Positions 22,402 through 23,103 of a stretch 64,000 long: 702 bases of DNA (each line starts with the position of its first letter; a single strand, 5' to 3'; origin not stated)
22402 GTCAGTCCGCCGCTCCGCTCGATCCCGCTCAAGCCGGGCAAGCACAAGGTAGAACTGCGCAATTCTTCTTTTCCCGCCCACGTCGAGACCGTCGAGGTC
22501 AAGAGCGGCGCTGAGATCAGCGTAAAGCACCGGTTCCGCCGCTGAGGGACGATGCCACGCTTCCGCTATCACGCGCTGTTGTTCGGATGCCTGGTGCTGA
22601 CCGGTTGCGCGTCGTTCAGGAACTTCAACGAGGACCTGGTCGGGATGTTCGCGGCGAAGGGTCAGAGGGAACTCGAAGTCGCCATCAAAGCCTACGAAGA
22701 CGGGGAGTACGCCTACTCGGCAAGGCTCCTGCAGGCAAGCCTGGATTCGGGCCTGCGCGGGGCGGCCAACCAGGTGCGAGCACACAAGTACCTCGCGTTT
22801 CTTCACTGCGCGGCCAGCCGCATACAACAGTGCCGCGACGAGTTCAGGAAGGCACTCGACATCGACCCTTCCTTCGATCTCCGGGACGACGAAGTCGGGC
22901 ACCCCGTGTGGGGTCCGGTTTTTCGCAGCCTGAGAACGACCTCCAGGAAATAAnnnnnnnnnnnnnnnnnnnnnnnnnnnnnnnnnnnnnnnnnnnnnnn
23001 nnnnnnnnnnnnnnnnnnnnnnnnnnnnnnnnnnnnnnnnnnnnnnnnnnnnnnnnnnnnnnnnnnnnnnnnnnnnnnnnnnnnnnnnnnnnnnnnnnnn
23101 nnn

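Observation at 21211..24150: Three-gene signalling module (cyclase-homology/PEGA-like protein, lipoprotein, tail-anchored Hanks kinase) wedged between apbC and metG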

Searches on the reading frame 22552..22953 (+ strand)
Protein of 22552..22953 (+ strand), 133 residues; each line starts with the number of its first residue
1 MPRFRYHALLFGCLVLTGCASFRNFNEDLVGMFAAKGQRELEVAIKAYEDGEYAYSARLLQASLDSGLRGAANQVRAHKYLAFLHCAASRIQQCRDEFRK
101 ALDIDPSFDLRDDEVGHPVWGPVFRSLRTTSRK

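Call 3: search_protein_families(library=pfam, proteins=[window:22552-22953:+], max_evalue=0.1)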
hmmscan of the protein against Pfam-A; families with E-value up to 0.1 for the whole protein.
window:22552-22953:+ (133 aa): 2 families
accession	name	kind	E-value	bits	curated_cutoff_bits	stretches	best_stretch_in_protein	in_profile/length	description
PF07719.23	TPR_2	-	0.00014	22.2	27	1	76-107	2-33/34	Tetratricopeptide repeat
PF00515.34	TPR_1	-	0.02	15.2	27.8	1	76-108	2-34/34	Tetratricopeptide repeat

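Call 4: search_protein_families(library=ncbifam, proteins=[window:22552-22953:+], max_evalue=0.1)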
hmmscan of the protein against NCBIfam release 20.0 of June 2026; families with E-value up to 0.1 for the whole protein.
window:22552-22953:+ (133 aa): 3 families
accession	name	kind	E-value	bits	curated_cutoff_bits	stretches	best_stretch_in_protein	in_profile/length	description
NF038027.1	TssQ_fam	subfamily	9.2e-31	106.3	65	1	35-129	4-98/100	TssQ family T6SS-associated lipoprotein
TIGR02521.1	type_IV_pilW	equivalog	0.00026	20.6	154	1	9-106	2-96/234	type IV pilus biogenesis/stability protein PilW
NF033762.1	social_mot_Tgl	equivalog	0.023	14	225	1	36-109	30-100/252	social motility TPR repeat lipoprotein Tgl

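Call 15: find_homologous_proteins(query=window:22552-22953:+, max_evalue=0.001)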
Query window:22552-22953:+ (133 aa): 690 proteins with E <= 0.001 among 698 candidates; the best 120 are listed.
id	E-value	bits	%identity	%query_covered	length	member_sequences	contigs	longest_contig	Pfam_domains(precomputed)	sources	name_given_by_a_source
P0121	1.8e-84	298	100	100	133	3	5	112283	-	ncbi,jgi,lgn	jgi:Tfp pilus assembly protein PilF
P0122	8.8e-75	267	88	100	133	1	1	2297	-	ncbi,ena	-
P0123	1.8e-74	266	88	100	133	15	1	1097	-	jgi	jgi:Tfp pilus assembly protein PilF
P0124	6.7e-60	219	78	89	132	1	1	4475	-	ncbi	-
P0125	7.0e-60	219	75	88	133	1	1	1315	-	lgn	-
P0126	1.6e-59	218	72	96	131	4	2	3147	PF07719.24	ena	-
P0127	8.0e-59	215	74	92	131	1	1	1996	-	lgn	-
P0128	1.2e-58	215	56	71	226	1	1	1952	PF07719.24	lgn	-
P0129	1.2e-58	215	71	96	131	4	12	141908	PF07719.24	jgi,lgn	jgi:Tfp pilus assembly protein PilF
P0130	1.4e-58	215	57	71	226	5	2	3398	-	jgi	jgi:Tfp pilus assembly protein PilF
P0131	1.7e-58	214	58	67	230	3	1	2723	-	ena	-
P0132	5.9e-58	213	60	67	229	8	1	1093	PF07719.24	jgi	jgi:Tfp pilus assembly protein PilF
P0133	6.1e-58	213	70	96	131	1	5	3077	PF07719.24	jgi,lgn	jgi:Tfp pilus assembly protein PilF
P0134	6.5e-58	212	53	71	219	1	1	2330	PF07719.24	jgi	-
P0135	1.2e-57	212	57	71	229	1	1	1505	PF07719.24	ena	-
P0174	3.6e-54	200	54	70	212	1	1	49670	PF07719.24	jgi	jgi:Tfp pilus assembly protein PilF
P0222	2.6e-51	191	44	92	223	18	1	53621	PF14559.13,PF13432.13,PF07719.24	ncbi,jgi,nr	ncbi:MAG TPA: TssQ family T6SS-associated lipoprotein [Burkholderiales bacterium]|nr:TssQ family T6S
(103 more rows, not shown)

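Call 17: find_encoding_contigs(protein=P0222, flank=10000, max_places=2)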
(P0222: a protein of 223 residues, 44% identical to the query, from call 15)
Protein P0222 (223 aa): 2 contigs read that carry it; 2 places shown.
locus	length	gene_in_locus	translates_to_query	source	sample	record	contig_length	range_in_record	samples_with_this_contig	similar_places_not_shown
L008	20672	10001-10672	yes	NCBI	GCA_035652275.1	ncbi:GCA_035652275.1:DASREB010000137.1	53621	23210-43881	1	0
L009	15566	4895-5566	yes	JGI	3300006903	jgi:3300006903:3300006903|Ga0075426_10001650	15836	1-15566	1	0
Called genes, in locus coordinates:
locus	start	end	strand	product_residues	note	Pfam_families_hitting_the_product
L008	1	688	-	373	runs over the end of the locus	PF14072:DndB, PF03235:GmrSD_N (faint)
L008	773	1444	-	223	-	PF06764:DUF1223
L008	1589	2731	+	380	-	PF07690:MFS_1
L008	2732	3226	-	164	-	-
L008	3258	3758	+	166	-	PF00186:DHFR_1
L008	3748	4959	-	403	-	PF00278:Orn_DAP_Arg_deC, PF02784:Orn_Arg_deC_N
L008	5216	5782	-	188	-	PF22769:DCD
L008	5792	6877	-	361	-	PF01883:FeS_assembly_P, PF00142:Fer4_NifH (faint), PF01656:CbiA, PF09140:MipZ, PF10609:ParA, PF13614:AAA_31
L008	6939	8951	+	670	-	PF00133:tRNA-synt_1, PF09334:tRNA-synt_1g, PF19303:Anticodon_3, PF01588:tRNA_bind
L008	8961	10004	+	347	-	-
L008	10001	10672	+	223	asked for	PF07719:TPR_2 (faint), PF13432:TPR_16 (faint), PF14559:TPR_19 (faint)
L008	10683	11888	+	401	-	PF00069:Pkinase, PF01636:APH (faint), PF07714:PK_Tyr_Ser-Thr, PF14531:Kinase-like (faint)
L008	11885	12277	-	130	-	-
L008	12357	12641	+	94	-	PF00708:Acylphosphatase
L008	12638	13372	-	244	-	PF13384:HTH_23 (faint), PF13560:HTH_31 (weak), PF01381:HTH_3 (weak), PF13443:HTH_26, PF13518:HTH_28 (faint)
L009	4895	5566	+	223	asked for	PF07719:TPR_2 (faint), PF13432:TPR_16 (faint), PF14559:TPR_19 (faint)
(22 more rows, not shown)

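Call 18: find_encoding_contigs(protein=P0174, flank=10000, max_places=2)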
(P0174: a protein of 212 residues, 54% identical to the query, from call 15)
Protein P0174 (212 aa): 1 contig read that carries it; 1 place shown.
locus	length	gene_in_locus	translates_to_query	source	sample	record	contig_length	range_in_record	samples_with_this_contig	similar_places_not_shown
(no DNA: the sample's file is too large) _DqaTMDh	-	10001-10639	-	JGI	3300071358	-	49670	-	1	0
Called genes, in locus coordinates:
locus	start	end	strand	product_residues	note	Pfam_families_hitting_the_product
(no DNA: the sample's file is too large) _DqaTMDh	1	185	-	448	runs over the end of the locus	PF00072:Response_reg, PF00158:Sigma54_activat, PF14532:Sigma54_activ_2, PF07728:AAA_5 (weak), PF25601:AAA_lid_14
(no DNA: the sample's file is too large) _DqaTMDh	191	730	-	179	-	-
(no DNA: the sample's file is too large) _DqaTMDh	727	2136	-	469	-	PF00672:HAMP (weak), PF00512:HisKA, PF02518:HATPase_c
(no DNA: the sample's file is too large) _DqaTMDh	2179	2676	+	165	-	PF00186:DHFR_1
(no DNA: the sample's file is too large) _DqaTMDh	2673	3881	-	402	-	PF01168:Ala_racemase_N, PF02784:Orn_Arg_deC_N, PF00278:Orn_DAP_Arg_deC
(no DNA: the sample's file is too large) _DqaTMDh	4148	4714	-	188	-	PF22769:DCD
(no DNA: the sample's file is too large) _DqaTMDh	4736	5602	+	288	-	PF02668:TauD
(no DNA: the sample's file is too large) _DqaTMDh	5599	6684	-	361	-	PF01883:FeS_assembly_P, PF00142:Fer4_NifH (faint), PF01656:CbiA, PF02374:ArsA_ATPase (faint), PF09140:MipZ, PF10609:ParA, PF13614:AAA_31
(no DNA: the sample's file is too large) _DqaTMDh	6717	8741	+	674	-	PF00133:tRNA-synt_1, PF01406:tRNA-synt_1e (faint), PF09334:tRNA-synt_1g, PF19303:Anticodon_3 (weak), PF01588:tRNA_bind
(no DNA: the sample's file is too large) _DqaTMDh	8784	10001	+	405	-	-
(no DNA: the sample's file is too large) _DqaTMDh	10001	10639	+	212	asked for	PF07719:TPR_2 (faint)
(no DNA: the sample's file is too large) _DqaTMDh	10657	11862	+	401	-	PF00069:Pkinase, PF07714:PK_Tyr_Ser-Thr, PF14531:Kinase-like (faint)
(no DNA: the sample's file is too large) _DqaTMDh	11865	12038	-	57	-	PF19839:RHH_9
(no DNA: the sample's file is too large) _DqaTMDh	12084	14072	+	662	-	PF00361:Proton_antipo_M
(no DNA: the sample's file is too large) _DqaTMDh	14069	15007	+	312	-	PF00146:NADHdh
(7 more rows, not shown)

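Call 19: find_encoding_contigs(protein=P0129, flank=8000, max_places=2)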
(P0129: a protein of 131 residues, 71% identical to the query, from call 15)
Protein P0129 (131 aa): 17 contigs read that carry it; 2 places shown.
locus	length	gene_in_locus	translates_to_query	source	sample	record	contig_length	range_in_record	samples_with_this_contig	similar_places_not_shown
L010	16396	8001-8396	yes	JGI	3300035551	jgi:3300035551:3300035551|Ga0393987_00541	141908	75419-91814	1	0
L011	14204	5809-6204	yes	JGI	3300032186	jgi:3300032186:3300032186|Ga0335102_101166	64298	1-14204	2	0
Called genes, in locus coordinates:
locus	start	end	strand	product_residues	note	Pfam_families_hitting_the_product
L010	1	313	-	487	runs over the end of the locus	PF00512:HisKA, PF02518:HATPase_c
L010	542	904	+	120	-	PF00186:DHFR_1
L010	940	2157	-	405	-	PF00278:Orn_DAP_Arg_deC, PF01168:Ala_racemase_N (weak), PF02784:Orn_Arg_deC_N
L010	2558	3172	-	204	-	-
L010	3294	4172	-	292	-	-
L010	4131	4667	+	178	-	-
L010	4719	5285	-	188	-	-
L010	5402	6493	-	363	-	PF01883:FeS_assembly_P, PF00142:Fer4_NifH (weak), PF01656:CbiA, PF09140:MipZ, PF10609:ParA, PF13614:AAA_31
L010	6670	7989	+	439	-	PF00211:Guanylate_cyc (weak)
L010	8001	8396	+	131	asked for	PF07719:TPR_2 (faint)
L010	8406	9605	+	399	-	PF00069:Pkinase, PF07714:PK_Tyr_Ser-Thr, PF03109:ABC1 (weak)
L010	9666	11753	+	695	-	PF00133:tRNA-synt_1, PF01921:tRNA-synt_1f (faint), PF09334:tRNA-synt_1g, PF08264:Anticodon_1 (weak), PF01588:tRNA_bind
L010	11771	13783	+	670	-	PF00361:Proton_antipo_M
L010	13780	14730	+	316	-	PF00146:NADHdh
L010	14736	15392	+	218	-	-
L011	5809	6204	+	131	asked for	PF07719:TPR_2 (faint)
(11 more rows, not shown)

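Call 24: search_dna_similar(query=window:22552-22953:+, collection=plasmids, mode=protein, max_evalue=0.001, max_rows=25)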
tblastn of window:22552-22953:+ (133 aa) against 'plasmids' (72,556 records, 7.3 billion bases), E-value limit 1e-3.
Records with a match: 3; places in all: 3; records where one place covers at least 80% of the query: 0.
Best place of each record, by identity: <60% 3.
By first word of the organism name: Burkholderia 2; Paraburkholderia 1.
By predicted mobility (MOB-suite, as given by PLSDB): non-mobilizable 3.
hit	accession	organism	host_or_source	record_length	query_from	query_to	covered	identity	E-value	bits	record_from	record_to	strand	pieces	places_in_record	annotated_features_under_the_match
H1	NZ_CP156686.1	Burkholderia stagnalis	Bacterial cells,soils collected in ...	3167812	41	128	66%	43.2%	2e-15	78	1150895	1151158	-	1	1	none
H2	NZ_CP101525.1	Burkholderia arboris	mixed culture,soil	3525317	41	128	66%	43.2%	7e-15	77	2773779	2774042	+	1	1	none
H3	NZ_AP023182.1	Paraburkholderia sp. PGU19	Physopelta gutta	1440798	41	128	66%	42.0%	4e-17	83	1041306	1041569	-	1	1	record has no annotation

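Call 26: get_annotated_region(hit=H2, flank=12000)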
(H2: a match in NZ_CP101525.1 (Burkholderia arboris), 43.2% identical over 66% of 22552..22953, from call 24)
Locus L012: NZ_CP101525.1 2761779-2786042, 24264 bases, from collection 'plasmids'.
description: Burkholderia arboris strain MEC_B345 plasmid pla_1, complete sequence
organism: Burkholderia arboris (NCBI taxid 488730)
taxonomy: Bacteria; Pseudomonadota; Betaproteobacteria; Burkholderiales; Burkholderiaceae; Burkholderia; Burkholderia arboris
host: -; source: mixed culture,soil; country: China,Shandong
typing (MOB-suite, as given by PLSDB): non-mobilizable
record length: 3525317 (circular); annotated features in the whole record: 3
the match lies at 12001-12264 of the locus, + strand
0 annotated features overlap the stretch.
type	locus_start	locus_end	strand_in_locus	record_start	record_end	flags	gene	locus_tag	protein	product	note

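Call 28: search_protein_families(library=ncbifam, proteins=[L012:4399-8025:-, L012:8027-9346:-, L012:9362-10759:-, L012:10756-11406:-, L012:11800-12288:+, L012:12576-12932:+, L012:13228-13944:+, L012:14427-16016:+, L012:16143-17441:-, L012:17457-19676:-], max_evalue=0.00001)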
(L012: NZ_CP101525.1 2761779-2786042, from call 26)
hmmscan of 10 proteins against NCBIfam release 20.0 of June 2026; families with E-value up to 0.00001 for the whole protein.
L012:4399-8025:- (1208 aa): 2 families
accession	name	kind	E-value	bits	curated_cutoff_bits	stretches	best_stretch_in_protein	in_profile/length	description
TIGR03348.1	VI_IcmF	equivalog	0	1224.4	388.15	1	18-1205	1-1167/1168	type VI secretion system membrane subunit TssM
NF038226.1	IcmF_IVB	equivalog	4.3e-42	144.1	1000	2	228-835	91-634/973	type IVB secretion system protein IcmF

L012:8027-9346:- (439 aa): 34 families (the best 25 are shown)
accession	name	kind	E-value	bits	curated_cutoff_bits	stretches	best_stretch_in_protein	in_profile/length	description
NF005444.0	PRK07033.1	equivalog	5.4e-214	711.1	520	1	3-434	2-432/438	DotU family type VI secretion system protein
NF005999.0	PRK08126.1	subfamily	1.4e-108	363.4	571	1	48-423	60-430/432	hypothetical protein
TIGR03349.1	IV_VI_DotU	subfamily_domain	9.6e-73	244.4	89.95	1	50-257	1-209/211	DotU/TssL family secretion system protein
TIGR03350.1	type_VI_ompA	equivalog_domain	1.1e-48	164.7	139.8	1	287-422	1-136/137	type VI secretion system protein TssL, long form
NF038228.1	IcmH_DotU_IVB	equivalog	1.7e-48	165.2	50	1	45-258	34-246/258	type IVB secretion system protein IcmH/DotU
NF006508.0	PRK08944.1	subfamily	2.5e-36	125.5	259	1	287-424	150-288/304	MotB family protein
NF005445.0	PRK07034.1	equivalog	1.1e-32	113.4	703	1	40-422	132-506/536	hypothetical protein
NF011283.0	PRK14693.1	equivalog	6.4e-30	104.2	686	1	33-420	99-486/552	hypothetical protein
NF006541.1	PRK09038.1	equivalog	5.1e-29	101.7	283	1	286-423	111-248/253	flagellar motor protein MotD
NF053611.1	YiaD_Gzip_OmpA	equivalog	1.7e-23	83.4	175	1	293-423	79-206/206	YiaD family glycine zipper/OmpA-like lipoprotein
NF005382.1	PRK06925.1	equivalog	3.6e-23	83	264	1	300-422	100-222/225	flagellar motor protein MotS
NF005195.1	PRK06667.1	equivalog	6.7e-19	68.6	300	1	290-424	96-236/241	flagellar motor protein MotB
NF006543.0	PRK09039.1-2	equivalog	2.5e-18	67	305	1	313-423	229-347/350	peptidoglycan -binding protein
NF005831.1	PRK07734.1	equivalog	3.7e-18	66.2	301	1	312-425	135-250/250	flagellar motor protein MotB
NF006542.0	PRK09039.1-1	equivalog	2.2e-17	63.3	388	1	318-423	509-624/627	peptidoglycan -binding protein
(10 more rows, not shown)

L012:9362-10759:- (465 aa): 1 family
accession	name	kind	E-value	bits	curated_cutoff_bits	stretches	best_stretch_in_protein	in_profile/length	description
TIGR03353.2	VI_chp_4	equivalog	1.9e-143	478.7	100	1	16-463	1-429/429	type VI secretion system baseplate subunit TssK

L012:10756-11406:- (216 aa): 1 family
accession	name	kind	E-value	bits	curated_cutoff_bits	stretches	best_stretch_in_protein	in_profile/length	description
TIGR03352.1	VI_chp_3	equivalog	4.5e-33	114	31.6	1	58-197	9-137/147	type VI secretion system lipoprotein TssJ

L012:11800-12288:+ (162 aa): 1 family
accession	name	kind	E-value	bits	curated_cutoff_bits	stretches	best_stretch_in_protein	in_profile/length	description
NF038027.1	TssQ_fam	subfamily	2.1e-36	124.5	65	1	60-157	2-99/100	TssQ family T6SS-associated lipoprotein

L012:12576-12932:+ (118 aa): 0 families

L012:13228-13944:+ (238 aa): 0 families

L012:14427-16016:+ (529 aa): 0 families

L012:16143-17441:- (432 aa): 1 family
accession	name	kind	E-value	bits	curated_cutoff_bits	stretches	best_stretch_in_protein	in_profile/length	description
TIGR00782.1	ccoP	equivalog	2.6e-10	40.1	179.95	0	285-405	168-278/285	cytochrome-c oxidase, cbb3-type subunit III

L012:17457-19676:- (739 aa): 13 families
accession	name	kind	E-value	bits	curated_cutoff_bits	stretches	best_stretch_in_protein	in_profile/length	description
NF043082.1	XdhA_XDHase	equivalog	6.5e-55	186.6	780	3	605-734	610-745/758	xanthine dehydrogenase subunit XdhA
TIGR03194.1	4hydrxCoA_A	equivalog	1.2e-54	186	994.55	3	596-733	593-738/746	4-hydroxybenzoyl-CoA reductase subunit alpha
NF041671.1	peri_hyde_PaoC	equivalog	8.9e-52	176.4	1180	3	283-565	110-383/735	aldehyde oxidoreductase molybdenum-binding subunit PaoC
NF007426.0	PRK09970.1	equivalog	1.7e-51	175.2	916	3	604-735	612-749/761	xanthine dehydrogenase molybdenum-binding subunit XdhA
NF041018.1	glyceraldDH_alpha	equivalog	1.5e-46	159.2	790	2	337-567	163-389/741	glyceraldehyde dehydrogenase subunit alpha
TIGR03196.1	pucD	equivalog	1.3e-43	149.5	783.65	3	593-733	607-750/763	xanthine dehydrogenase subunit D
TIGR03311.1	Se_dep_XDH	equivalog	8.6e-43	146.5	830.45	3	337-565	313-536/848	selenium-dependent xanthine dehydrogenase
NF040766.1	CODH_aero_grp5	exception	3.9e-26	91.5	950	1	610-733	648-777/785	aerobic carbon-monoxide dehydrogenase large subunit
TIGR02416.1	CO_dehy_Mo_lg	equivalog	1.5e-25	89.5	991.15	1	603-721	625-748/770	aerobic carbon-monoxide dehydrogenase large subunit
TIGR02965.1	xanthine_xdhB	equivalog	3e-24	85.2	849.5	1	285-569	97-375/758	xanthine dehydrogenase molybdopterin binding subunit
NF045668.1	pterin_aldehy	equivalog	3.7e-24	84.9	1100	2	594-732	756-895/905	molybdopterin-dependent aldehyde oxidoreductase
TIGR03313.1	Se_sel_red_Mo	hypoth_equivalog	5.7e-17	60.7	1101.9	1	333-560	356-578/951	molybdopterin-dependent oxidoreductase Mo/Fe-S-binding subunit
TIGR02969.1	mam_aldehyde_ox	subfamily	3.8e-09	34.6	1912.3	0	338-478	717-861/1330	aldehyde oxidase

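Call 41: search_protein_families(library=pfam, proteins=[L012:1321-3678:-, L012:3666-4469:-, L012:222-1334:-, L012:12576-12932:+, L012:13228-13944:+, L012:12152-13762:+, L012:14427-16016:+], max_evalue=0.001)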
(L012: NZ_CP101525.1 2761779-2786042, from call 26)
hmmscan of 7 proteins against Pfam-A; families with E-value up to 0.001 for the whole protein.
L012:1321-3678:- (785 aa): 4 families
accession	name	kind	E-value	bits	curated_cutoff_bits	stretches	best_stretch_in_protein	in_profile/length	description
PF00069.31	Pkinase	-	5.8e-28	98.4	31.7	1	41-259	3-198/263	Protein kinase domain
PF07714.23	PK_Tyr_Ser-Thr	-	1.3e-17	64.5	23.1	1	40-261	2-208/258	Protein tyrosine and serine/threonine kinase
PF01636.29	APH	-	0.00025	21.3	23.2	0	177-217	171-210/239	Phosphotransferase enzyme family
PF03109.22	ABC1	-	0.00069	19.3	22.9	0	123-204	136-216/244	ABC1 atypical kinase-like domain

L012:3666-4469:- (267 aa): 0 families

L012:222-1334:- (370 aa): 1 family
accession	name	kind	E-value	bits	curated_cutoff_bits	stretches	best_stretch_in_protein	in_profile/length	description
PF06812.17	ImpA_N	-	2.3e-33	115.3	26.9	1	36-157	1-116/119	ImpA, N-terminal, type VI secretion system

L012:12576-12932:+ (118 aa): 0 families

L012:13228-13944:+ (238 aa): 0 families

L012:12152-13762:+ (536 aa): 3 families
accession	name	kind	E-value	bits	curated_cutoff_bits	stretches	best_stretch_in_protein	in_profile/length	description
PF20232.3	T6SS_FHA_C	-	1.9e-47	161.8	23.7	1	347-525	1-179/180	C-terminal domain of Type VI secretion system FHA protein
PF00498.31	FHA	-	4.4e-11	43.5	20.7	1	90-157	2-67/67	FHA domain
PF16697.10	Yop-YscD_cpl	-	4.6e-07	30.5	33.2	1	90-162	20-89/94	Inner membrane component of T3SS, cytoplasmic domain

L012:14427-16016:+ (529 aa): 0 families

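Call 47: get_annotated_region(hit=H3, flank=14000)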
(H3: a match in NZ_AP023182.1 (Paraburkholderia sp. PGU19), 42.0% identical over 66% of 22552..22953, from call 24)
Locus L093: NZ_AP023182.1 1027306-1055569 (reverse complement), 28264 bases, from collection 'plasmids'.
description: Paraburkholderia sp. PGU19 plasmid PPGU19_p2, complete sequence
organism: Paraburkholderia sp. PGU19 (NCBI taxid 2735434)
taxonomy: Bacteria; Pseudomonadota; Betaproteobacteria; Burkholderiales; Burkholderiaceae; Paraburkholderia; Paraburkholderia sp. PGU19
host: -; source: Physopelta gutta; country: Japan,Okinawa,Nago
typing (MOB-suite, as given by PLSDB): non-mobilizable
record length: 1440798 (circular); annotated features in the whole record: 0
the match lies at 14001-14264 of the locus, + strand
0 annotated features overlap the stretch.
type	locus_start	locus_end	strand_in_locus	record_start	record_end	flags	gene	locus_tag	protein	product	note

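Call 58: predict_structure(alignment_id=A2)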
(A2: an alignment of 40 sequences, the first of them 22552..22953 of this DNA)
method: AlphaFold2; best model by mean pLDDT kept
length: 133 residues; sequences in the alignment: 40
mean_pLDDT: 86.1   pTM: 0.73
mean pLDDT of the five models: 86.1, 83.0, 82.4, 82.3, 81.6
residues with pLDDT >= 90: 89; 70-90: 18; 50-70: 23; < 50: 3
segments of 3 or more residues with pLDDT < 50: none
pLDDT, mean of each block of 10 residues (from residue 1): 52 52 67 86 98 98 94 98 98 98 96 95 93 69
secondary structure, 60 per line:
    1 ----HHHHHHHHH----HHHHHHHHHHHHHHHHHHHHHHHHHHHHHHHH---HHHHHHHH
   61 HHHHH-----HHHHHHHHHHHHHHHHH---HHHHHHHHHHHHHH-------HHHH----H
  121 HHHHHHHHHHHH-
elements in order: H5-13 H18-49 H53-65 H71-87 H91-104 H112-115 H120-132
